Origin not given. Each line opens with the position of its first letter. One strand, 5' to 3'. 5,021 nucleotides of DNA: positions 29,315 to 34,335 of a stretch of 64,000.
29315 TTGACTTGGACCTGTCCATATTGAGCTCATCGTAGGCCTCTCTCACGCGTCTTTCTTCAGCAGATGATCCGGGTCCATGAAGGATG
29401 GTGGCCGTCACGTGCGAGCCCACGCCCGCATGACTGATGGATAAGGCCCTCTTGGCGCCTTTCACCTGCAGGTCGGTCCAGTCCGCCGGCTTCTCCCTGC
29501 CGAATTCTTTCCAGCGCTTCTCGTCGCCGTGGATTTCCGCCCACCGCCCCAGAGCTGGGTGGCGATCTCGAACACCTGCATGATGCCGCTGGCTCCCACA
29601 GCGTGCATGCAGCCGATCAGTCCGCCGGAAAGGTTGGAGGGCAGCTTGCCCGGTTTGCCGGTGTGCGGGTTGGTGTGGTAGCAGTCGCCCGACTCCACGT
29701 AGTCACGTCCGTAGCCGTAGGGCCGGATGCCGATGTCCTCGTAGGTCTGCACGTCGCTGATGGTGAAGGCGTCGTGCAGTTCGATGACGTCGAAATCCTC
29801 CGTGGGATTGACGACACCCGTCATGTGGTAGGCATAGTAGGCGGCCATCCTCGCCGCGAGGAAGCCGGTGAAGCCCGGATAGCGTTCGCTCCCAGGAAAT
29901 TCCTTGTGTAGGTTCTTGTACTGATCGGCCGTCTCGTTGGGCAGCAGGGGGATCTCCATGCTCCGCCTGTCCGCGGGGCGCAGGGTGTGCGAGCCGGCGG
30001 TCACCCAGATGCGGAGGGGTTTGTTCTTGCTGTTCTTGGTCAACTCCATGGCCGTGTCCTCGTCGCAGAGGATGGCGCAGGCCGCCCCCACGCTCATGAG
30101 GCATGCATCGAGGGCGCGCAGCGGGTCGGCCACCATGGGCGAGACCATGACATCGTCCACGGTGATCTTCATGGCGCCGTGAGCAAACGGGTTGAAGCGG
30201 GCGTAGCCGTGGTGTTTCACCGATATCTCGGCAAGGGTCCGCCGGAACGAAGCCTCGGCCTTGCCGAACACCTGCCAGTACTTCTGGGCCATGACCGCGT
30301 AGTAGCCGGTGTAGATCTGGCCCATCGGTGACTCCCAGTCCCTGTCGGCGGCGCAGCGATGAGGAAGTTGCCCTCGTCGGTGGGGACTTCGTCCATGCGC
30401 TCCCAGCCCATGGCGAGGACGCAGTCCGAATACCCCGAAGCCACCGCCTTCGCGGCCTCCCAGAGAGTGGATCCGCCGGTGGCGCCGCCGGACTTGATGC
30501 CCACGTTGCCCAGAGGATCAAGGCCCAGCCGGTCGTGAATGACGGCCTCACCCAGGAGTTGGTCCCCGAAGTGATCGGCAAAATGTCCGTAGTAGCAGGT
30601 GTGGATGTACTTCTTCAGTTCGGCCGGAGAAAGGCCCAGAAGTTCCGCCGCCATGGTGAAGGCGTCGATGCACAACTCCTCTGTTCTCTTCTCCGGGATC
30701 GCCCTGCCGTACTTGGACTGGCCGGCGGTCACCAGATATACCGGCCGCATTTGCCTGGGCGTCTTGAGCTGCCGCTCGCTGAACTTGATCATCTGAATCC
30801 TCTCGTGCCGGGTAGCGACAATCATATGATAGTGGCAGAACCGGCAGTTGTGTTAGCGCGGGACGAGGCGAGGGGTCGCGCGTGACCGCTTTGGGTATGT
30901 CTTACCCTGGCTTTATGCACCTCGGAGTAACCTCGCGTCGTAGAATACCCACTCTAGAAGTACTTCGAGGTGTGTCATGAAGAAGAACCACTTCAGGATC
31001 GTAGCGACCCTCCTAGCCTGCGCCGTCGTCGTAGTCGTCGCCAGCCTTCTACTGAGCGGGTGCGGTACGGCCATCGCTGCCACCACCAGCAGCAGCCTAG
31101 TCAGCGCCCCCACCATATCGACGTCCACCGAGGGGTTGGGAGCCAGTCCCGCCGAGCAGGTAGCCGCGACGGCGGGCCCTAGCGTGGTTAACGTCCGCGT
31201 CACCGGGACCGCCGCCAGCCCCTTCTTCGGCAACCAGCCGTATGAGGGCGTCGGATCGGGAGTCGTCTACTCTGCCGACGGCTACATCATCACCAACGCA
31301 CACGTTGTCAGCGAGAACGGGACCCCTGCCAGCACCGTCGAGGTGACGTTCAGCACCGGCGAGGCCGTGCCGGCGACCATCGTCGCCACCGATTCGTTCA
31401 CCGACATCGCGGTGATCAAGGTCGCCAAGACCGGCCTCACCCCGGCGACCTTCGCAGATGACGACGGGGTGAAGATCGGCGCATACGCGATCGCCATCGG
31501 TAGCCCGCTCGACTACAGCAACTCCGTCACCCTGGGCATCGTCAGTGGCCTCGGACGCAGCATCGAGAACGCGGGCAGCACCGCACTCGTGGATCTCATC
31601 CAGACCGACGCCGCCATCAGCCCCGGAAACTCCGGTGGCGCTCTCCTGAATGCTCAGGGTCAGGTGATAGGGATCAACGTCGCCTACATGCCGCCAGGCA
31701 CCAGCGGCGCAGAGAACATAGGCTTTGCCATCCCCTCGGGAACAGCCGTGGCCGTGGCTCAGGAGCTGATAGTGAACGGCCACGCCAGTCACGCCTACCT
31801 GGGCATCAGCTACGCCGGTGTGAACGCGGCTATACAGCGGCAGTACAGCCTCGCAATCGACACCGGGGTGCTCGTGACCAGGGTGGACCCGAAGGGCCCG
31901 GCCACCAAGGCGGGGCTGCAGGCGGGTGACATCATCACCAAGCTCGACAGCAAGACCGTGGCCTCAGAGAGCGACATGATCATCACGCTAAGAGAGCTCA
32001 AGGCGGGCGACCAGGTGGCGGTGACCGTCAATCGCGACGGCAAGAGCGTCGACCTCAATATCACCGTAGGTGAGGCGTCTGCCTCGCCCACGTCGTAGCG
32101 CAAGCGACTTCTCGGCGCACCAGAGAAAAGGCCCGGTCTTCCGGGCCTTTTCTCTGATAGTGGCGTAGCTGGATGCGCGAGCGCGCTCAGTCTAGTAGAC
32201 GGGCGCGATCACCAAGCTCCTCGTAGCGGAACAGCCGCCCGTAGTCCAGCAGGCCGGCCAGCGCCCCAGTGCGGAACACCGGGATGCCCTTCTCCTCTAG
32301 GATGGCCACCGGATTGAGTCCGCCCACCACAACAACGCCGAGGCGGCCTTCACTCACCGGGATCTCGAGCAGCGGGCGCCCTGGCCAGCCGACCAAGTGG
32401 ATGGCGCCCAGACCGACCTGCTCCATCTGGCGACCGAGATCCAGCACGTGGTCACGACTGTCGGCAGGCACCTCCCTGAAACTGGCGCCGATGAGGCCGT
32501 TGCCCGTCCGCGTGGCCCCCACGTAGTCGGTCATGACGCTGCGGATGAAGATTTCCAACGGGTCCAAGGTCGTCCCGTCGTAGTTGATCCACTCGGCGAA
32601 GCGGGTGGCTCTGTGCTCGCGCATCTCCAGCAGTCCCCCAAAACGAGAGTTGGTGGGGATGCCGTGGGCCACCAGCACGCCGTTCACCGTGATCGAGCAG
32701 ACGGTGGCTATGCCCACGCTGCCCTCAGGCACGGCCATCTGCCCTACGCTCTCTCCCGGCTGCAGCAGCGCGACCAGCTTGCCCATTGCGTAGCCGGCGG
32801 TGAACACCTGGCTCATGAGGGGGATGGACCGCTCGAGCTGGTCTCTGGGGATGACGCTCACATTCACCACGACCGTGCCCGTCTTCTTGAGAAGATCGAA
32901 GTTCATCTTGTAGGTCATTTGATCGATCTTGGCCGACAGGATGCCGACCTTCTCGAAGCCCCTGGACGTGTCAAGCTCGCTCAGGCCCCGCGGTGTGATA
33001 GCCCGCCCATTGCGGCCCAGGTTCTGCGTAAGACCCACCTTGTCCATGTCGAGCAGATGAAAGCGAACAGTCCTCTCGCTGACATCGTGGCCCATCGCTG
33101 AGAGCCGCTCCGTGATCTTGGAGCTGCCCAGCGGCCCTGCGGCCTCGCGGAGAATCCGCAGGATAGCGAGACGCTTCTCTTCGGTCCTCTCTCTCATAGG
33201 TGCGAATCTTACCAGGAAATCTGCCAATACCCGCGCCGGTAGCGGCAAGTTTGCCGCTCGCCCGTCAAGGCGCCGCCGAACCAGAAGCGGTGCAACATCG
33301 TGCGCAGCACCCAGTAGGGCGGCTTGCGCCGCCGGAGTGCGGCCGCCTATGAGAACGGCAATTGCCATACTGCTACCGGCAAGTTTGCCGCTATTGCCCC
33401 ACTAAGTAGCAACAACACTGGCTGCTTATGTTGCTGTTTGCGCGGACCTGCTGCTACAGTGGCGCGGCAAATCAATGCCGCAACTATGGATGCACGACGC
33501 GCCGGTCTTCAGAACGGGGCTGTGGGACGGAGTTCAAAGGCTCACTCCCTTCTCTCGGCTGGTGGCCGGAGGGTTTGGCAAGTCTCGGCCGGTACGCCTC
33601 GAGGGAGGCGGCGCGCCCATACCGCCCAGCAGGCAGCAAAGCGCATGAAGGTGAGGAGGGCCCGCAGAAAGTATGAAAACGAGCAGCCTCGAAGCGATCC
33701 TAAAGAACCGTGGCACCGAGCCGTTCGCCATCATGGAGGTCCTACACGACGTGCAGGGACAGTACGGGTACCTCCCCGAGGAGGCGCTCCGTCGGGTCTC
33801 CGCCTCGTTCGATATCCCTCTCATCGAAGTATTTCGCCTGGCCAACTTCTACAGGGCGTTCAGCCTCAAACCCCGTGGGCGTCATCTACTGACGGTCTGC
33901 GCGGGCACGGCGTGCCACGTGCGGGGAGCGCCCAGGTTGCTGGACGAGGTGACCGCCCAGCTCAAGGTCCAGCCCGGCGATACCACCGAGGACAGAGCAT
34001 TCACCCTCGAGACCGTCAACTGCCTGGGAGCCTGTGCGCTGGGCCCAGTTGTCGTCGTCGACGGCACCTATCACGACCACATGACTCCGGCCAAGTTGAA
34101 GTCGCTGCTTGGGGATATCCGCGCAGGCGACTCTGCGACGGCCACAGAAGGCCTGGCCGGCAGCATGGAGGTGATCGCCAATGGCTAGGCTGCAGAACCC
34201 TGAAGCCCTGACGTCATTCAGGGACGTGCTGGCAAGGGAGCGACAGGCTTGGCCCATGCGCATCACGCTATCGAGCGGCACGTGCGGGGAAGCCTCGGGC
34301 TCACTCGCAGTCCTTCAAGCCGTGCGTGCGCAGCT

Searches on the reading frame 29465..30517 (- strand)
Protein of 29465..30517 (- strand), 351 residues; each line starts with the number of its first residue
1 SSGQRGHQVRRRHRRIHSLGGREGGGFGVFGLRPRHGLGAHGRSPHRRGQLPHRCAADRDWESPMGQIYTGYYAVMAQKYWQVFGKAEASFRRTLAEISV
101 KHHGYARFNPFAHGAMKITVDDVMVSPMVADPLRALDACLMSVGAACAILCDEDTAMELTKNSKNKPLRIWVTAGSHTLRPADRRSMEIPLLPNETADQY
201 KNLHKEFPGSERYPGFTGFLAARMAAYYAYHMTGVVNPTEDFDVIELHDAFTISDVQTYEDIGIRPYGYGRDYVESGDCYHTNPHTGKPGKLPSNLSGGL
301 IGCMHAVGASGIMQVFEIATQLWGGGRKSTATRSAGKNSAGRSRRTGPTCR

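Call 92: search_protein_families(library=pfam, proteins=[window:29465-30517:-], max_evalue=0.00001)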
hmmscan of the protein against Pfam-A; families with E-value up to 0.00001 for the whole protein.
window:29465-30517:- (351 aa): 1 family
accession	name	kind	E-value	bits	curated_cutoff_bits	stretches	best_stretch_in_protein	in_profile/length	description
PF22691.2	Thiolase_C_1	-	9e-19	68.1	28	1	215-326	14-114/144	Thiolase C-terminal domain-like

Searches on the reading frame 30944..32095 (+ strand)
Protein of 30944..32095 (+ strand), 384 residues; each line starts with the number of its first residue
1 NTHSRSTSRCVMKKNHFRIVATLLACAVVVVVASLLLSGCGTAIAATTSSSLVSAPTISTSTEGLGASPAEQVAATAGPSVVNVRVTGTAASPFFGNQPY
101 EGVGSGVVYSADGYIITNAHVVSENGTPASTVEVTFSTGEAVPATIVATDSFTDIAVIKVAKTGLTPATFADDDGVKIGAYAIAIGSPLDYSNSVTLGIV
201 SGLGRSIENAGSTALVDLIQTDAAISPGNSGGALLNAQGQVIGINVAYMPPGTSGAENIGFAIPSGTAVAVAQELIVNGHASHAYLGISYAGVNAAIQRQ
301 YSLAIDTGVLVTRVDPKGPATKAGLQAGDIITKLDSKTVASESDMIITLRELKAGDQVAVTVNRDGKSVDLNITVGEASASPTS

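Call 92: search_protein_families(library=pfam, proteins=[window:30944-32095:+], max_evalue=0.00001)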
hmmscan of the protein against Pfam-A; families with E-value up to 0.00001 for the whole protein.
window:30944-32095:+ (384 aa): 5 families
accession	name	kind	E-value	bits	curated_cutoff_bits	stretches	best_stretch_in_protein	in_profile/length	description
PF13365.12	Trypsin_2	-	3.1e-32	112.7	27.6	1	104-244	1-144/144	Trypsin-like peptidase domain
PF13180.12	PDZ_2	-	6.2e-18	65.3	27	1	285-375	2-80/80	PDZ domain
PF00089.32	Trypsin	-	6.3e-14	52.7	20.6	1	103-266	26-214/220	Trypsin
PF17820.7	PDZ_6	-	1.8e-10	40.9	27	1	311-364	2-54/54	PDZ domain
PF00595.29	PDZ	-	1.4e-09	38.6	23.2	1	282-362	8-80/81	PDZ domain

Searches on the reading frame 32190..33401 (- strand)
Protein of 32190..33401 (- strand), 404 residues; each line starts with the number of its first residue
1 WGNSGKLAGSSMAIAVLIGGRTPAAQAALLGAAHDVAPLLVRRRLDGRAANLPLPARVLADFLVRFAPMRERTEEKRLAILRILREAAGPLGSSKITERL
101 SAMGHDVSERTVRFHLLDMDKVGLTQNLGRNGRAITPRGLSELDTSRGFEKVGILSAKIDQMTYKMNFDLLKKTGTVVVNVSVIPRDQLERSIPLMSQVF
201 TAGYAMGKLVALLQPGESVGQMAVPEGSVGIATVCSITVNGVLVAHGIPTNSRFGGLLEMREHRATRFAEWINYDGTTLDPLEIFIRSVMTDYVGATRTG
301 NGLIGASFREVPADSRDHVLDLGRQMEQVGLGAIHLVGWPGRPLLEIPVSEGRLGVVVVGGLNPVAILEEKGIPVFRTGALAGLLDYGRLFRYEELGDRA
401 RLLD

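Call 92: search_protein_families(library=pfam, proteins=[window:32190-33401:-], max_evalue=0.00001)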
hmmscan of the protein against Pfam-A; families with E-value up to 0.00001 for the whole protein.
window:32190-33401:- (404 aa): 2 families
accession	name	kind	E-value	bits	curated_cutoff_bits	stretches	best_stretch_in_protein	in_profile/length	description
PF01995.21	NRD1_2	-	2.3e-77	259.9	25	1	152-390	1-236/238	NrpR regulatory domains NRD1 and 2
PF08461.16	HTH_12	-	2e-16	60.1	21.4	1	79-143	2-66/66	Ribonuclease R winged-helix domain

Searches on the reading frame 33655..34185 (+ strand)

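Call 92: search_protein_families(library=pfam, proteins=[window:33655-34185:+], max_evalue=0.00001)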
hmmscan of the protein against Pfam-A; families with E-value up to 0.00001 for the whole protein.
window:33655-34185:+ (177 aa): 1 family
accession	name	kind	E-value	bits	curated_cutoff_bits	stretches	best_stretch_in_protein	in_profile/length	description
PF01257.25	2Fe-2S_thioredx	-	1.6e-46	158.2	24.8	1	13-155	2-144/145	Thioredoxin-like [2Fe-2S] ferredoxin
